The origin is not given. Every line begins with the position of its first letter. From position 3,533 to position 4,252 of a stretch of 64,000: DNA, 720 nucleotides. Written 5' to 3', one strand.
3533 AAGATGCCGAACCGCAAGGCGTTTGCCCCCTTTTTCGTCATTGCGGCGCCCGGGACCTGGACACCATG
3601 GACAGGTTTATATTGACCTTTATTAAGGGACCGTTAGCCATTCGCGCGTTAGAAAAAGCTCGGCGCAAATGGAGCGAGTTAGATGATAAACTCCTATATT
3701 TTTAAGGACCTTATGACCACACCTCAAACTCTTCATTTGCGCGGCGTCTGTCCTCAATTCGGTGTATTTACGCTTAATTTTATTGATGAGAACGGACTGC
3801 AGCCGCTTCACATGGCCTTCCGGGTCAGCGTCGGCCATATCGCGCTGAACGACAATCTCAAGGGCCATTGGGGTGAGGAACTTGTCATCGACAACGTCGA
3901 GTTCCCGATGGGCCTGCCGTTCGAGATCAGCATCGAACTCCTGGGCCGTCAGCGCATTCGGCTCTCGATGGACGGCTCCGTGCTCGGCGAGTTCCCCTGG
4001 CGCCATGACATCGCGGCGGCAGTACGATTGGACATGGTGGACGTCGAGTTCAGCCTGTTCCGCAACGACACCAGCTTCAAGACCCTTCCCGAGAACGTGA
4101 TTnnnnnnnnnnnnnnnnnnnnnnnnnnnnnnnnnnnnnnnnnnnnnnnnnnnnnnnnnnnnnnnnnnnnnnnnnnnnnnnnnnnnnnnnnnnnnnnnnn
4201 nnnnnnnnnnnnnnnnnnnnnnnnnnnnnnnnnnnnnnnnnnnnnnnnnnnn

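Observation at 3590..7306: Galectin-like lectin domain fused to three different glycosyltransferase domains in one 1207-aa protein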

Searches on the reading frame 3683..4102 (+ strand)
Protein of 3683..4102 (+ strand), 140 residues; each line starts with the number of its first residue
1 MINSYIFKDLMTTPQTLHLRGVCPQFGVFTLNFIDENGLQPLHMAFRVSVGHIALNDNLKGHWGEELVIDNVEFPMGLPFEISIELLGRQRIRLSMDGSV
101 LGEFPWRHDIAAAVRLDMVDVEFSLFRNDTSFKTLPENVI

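Call 8: search_solved_structures(query=window:3683-4102:+, max_evalue=10, show_alignments=3)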
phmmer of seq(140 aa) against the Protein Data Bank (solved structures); distinct sequences matched with E-value up to 10: 105 (the best 60 are shown).
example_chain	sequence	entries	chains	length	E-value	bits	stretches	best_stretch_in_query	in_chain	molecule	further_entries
2wsu_A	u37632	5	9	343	2e-09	41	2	29-107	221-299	PUTATIVE FIBER PROTEIN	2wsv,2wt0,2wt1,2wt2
6wab_A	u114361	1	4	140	1.8e-06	31.5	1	11-122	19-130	Galectin-4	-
5cbl_A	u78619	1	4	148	2.2e-06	31.2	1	11-122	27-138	Galectin-4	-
4ylz_A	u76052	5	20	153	2.4e-06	31.1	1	11-122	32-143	Galectin-4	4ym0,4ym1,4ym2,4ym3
1x50_A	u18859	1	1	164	2.7e-06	30.9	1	11-123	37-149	Galectin-4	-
4hl0_A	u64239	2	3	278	0.00014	25.4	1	15-112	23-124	galectin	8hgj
5glt_A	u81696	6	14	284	0.00015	25.2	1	15-112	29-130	Galectin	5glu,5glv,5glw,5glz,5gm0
6vtr_A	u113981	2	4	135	0.0023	21.4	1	16-84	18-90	Galectin-7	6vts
7tky_A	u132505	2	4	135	0.0025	21.3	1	16-85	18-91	Galectin-7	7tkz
7tkw_A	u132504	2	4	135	0.0027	21.2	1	16-84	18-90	Galectin-7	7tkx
5nld_A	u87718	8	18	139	0.0028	21.1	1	25-117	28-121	Galectin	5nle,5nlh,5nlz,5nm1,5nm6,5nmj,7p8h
3zxe_A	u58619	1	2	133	0.0028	21.1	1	16-84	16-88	GALECTIN-7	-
7n96_A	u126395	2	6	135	0.0028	21.1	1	16-84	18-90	Galectin-7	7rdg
1bkz_A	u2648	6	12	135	0.003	21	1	16-84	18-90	GALECTIN-7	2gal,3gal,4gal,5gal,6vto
31ln_A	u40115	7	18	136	0.003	21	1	16-84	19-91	Galectin-7 | HUMAN GALECTIN-7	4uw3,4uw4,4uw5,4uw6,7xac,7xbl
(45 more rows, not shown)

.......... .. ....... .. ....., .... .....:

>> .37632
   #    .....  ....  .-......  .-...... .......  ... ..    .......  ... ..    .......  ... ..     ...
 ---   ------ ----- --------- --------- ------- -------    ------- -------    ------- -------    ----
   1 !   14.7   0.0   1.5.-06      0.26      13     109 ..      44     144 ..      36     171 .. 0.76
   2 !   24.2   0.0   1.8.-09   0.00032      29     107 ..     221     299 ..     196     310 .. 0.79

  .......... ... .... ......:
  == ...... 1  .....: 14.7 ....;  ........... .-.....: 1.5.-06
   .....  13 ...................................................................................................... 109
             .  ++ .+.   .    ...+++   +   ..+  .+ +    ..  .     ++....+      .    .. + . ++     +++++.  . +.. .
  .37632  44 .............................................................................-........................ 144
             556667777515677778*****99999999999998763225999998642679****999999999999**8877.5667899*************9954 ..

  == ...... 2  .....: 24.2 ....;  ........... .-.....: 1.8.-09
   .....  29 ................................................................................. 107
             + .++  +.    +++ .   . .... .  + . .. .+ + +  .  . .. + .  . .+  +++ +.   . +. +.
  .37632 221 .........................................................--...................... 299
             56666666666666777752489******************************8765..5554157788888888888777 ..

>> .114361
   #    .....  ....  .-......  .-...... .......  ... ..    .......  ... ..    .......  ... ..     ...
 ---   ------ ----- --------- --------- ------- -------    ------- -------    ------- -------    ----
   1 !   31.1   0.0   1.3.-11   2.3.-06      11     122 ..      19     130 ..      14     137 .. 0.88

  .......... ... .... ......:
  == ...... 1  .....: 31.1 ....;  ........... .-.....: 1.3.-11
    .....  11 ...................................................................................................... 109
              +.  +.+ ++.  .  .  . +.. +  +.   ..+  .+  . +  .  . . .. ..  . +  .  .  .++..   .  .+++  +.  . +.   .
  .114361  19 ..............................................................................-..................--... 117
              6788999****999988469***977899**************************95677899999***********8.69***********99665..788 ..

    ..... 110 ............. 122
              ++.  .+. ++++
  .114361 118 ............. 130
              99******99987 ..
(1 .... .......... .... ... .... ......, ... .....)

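Call 18: search_solved_structures(query=A4, max_evalue=0.01, show_alignments=2)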
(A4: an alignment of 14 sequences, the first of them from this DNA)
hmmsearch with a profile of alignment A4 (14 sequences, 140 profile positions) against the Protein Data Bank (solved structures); distinct sequences matched with E-value up to 0.01: 149 (the best 60 are shown).
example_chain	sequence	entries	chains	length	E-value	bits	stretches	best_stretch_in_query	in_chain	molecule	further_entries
2wsu_A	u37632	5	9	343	3.3e-17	66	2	38-110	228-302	PUTATIVE FIBER PROTEIN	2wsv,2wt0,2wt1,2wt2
4hl0_A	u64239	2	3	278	7.7e-15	58.3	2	14-112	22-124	galectin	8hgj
5glt_A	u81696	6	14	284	8.4e-15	58.2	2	14-112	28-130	Galectin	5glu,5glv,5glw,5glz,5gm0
8yzq_A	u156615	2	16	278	6.3e-12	48.8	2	14-112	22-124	Galectin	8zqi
3wv6_A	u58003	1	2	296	5.3e-11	45.8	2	40-122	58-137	Galectin-9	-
6vtr_A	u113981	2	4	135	1.3e-08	38.1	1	14-123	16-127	Galectin-7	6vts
6m5y_A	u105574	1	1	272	1.3e-08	38.1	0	13-125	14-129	Galectin-1,Galectin-1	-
6vtp_A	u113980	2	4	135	1.3e-08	38.1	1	14-123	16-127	Galectin-7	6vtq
3zxe_A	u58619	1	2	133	1.4e-08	38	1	15-123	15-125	GALECTIN-7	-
1bkz_A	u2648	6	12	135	1.5e-08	37.9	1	15-123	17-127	GALECTIN-7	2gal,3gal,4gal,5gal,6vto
31ln_A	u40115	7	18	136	1.5e-08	37.9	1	15-123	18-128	Galectin-7 | HUMAN GALECTIN-7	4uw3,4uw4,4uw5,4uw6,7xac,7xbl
3zxf_A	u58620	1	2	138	1.6e-08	37.8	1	15-123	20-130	GALECTIN-7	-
7tkw_A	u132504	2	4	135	1.6e-08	37.8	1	15-123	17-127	Galectin-7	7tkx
7tky_A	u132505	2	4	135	2.1e-08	37.5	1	15-123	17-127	Galectin-7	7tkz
7n4o_A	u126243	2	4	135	2.1e-08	37.4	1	15-123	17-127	Galectin-7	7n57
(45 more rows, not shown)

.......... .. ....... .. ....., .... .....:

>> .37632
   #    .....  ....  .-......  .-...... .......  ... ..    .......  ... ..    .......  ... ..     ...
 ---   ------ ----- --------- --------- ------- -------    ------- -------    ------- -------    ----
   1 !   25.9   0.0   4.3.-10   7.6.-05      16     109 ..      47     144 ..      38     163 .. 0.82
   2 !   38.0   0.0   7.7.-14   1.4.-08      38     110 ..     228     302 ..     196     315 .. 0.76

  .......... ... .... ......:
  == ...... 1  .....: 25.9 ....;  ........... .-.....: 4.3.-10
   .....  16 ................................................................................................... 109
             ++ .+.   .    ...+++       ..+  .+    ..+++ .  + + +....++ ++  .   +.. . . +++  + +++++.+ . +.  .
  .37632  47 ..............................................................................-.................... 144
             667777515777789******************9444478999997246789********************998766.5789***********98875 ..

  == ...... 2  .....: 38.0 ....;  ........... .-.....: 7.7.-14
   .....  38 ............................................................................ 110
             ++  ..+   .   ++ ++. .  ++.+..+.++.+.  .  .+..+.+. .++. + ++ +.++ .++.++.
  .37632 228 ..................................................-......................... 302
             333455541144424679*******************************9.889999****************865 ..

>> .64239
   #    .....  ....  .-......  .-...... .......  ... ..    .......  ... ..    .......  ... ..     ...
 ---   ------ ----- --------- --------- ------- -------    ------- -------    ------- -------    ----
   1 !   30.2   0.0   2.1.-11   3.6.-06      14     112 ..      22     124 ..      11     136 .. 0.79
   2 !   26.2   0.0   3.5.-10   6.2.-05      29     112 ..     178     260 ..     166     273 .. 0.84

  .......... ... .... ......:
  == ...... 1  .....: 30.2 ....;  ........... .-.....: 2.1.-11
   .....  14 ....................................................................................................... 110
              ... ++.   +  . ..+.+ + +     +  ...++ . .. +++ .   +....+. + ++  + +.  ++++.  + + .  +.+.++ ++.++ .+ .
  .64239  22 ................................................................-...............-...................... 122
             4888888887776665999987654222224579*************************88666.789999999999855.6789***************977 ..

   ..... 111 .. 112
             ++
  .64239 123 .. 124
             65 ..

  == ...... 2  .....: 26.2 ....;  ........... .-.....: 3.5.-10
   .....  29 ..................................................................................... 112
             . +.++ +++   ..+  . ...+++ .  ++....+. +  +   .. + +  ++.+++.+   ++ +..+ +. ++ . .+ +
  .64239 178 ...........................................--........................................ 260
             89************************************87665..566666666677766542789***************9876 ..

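Call 26: predict_structure(alignment_id=A4)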
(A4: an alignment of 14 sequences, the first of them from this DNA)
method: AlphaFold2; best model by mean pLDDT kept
length: 140 residues; sequences in the alignment: 14
mean_pLDDT: 85.9   pTM: 0.80
mean pLDDT of the five models: 85.9, 83.4, 77.3, 75.9, 75.1
residues with pLDDT >= 90: 90; 70-90: 35; 50-70: 4; < 50: 11
segments of 3 or more residues with pLDDT < 50: 130-140
pLDDT, mean of each block of 10 residues (from residue 1): 79 87 93 93 95 94 93 94 90 94 91 90 73 37
secondary structure, 60 per line:
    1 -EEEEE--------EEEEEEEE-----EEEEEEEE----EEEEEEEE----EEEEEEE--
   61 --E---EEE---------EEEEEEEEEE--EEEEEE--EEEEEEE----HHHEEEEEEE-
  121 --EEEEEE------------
elements in order: E2-6 E15-22 E28-35 E40-47 E52-58 E67-69 E79-88 E91-96 E99-105 E113-119 E123-128

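Call 29: fold_search(model_id=the predicted structure, library=pdb)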
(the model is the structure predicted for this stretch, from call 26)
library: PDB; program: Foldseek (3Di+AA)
matches with E <= 10: 1570; with E <= 0.001: 346
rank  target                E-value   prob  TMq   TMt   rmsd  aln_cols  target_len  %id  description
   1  5nlh_A                9.5e-10  1.00  0.79  0.81   2.0       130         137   19  Chicken GRIFIN (crystallisation pH: 8.5) (released 2018-02-14)
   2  5nld_B                1.1e-09  1.00  0.79  0.80   2.0       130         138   19  Chicken GRIFIN (crystallisation pH: 7.5) (released 2018-02-14)
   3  6n3r_G                2.3e-09  1.00  0.74  0.78   2.9       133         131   16  Sheep Galectin-11 (LGALS11) complex with galactose (released 2020-05-20)
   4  7rdg_D                2.6e-09  1.00  0.79  0.82   2.5       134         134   20  Crystal structure of D103A human Galectin-7 mutant in presence of lactose (released 2023-01-25)
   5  3zxf_B                3.0e-09  1.00  0.81  0.82   2.2       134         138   20  High resolution structure of Human Galectin-7 (released 2011-11-30)
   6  6n44_F                3.2e-09  1.00  0.75  0.79   2.8       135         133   18  Sheep Galectin-11 (LGALS11) complex with glycerol (released 2020-05-20)
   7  7rdg_A                3.4e-09  1.00  0.77  0.81   2.5       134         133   20  Crystal structure of D103A human Galectin-7 mutant in presence of lactose (released 2023-01-25)
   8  5nle_B                3.7e-09  1.00  0.79  0.82   2.0       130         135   19  Chicken GRIFIN (crystallisation pH: 8.0) (released 2018-02-14)
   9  7tkx_B                3.7e-09  1.00  0.77  0.80   2.7       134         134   20  Crystal structure of R14A human Galectin-7 mutant in presence of 4-O-beta-D-Galactopyranosyl-D-glucose (released 2023-01-25)
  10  5nld_A                4.6e-09  1.00  0.79  0.81   2.0       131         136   19  Chicken GRIFIN (crystallisation pH: 7.5) (released 2018-02-14)
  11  6n3r_B                5.1e-09  1.00  0.74  0.77   3.0       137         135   18  Sheep Galectin-11 (LGALS11) complex with galactose (released 2020-05-20)
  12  7n8g_B                5.4e-09  1.00  0.81  0.84   2.2       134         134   19  Crystal structure of R20A-R22A human Galectin-7 mutant (released 2023-01-25)
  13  7n57_B                6.0e-09  1.00  0.77  0.81   2.6       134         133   20  Crystal structure of R20A human Galectin-7 mutant in presence of lactose (released 2023-01-25)
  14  6n44_C                6.0e-09  1.00  0.74  0.78   3.0       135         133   18  Sheep Galectin-11 (LGALS11) complex with glycerol (released 2020-05-20)
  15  7trn_B                7.1e-09  1.00  0.79  0.82   2.4       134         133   20  Crystal structure of R14A-R20A human Galectin-7 mutant (released 2023-02-01)
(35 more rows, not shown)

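Call 30: find_homologous_proteins(query=A4, max_evalue=0.001)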
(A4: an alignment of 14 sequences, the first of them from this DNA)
Query A4 (14 sequences) (140 aa, profile of the alignment): 4 proteins with E <= 0.001 among 1875 candidates.
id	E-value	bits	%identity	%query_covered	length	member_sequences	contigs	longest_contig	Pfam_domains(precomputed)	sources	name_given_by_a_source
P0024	4.6e-59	216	51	99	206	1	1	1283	PF00337.30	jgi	jgi:hypothetical protein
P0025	3.2e-58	214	53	99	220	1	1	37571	PF00337.30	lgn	-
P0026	1.6e-57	211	55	98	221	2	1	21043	PF00337.30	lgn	-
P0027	1.4e-30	124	56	55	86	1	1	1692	PF00337.30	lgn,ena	-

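Call 60: search_protein_representatives(alignment_id=A4)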
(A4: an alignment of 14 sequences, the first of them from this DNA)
Query: 14 sequences, 140 profile positions. Proteins with E-value up to 0.001 (for the whole library): 361; up to 1e-10: 50; up to 1e-30: 9. The best 150 are listed.
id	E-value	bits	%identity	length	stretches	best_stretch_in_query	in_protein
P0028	8.7e-80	281.7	-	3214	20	13-115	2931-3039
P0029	6.5e-73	259.5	-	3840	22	16-119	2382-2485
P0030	2.7e-69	247.8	-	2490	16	13-117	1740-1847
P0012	3.9e-60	218.1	-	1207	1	1-139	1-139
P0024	1.5e-59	216.2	-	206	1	1-138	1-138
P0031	9.5e-45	168.2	-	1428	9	13-109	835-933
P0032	2.7e-42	160.3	-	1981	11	15-112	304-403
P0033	1.2e-33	132.3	-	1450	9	8-114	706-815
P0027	4.6e-31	123.9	-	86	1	1-78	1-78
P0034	2.2e-27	111.9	-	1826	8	6-111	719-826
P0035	1.2e-26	109.6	-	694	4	14-119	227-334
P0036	4.1e-25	104.6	-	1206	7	17-112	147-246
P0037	5.8e-25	104.1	-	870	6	11-121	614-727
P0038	1.7e-24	102.6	-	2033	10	39-108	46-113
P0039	3.6e-21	91.8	-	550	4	16-113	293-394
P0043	1.6e-19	86.4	-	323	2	11-120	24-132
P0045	3.3e-19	85.4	-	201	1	3-130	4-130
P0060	9.9e-15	70.9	-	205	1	1-129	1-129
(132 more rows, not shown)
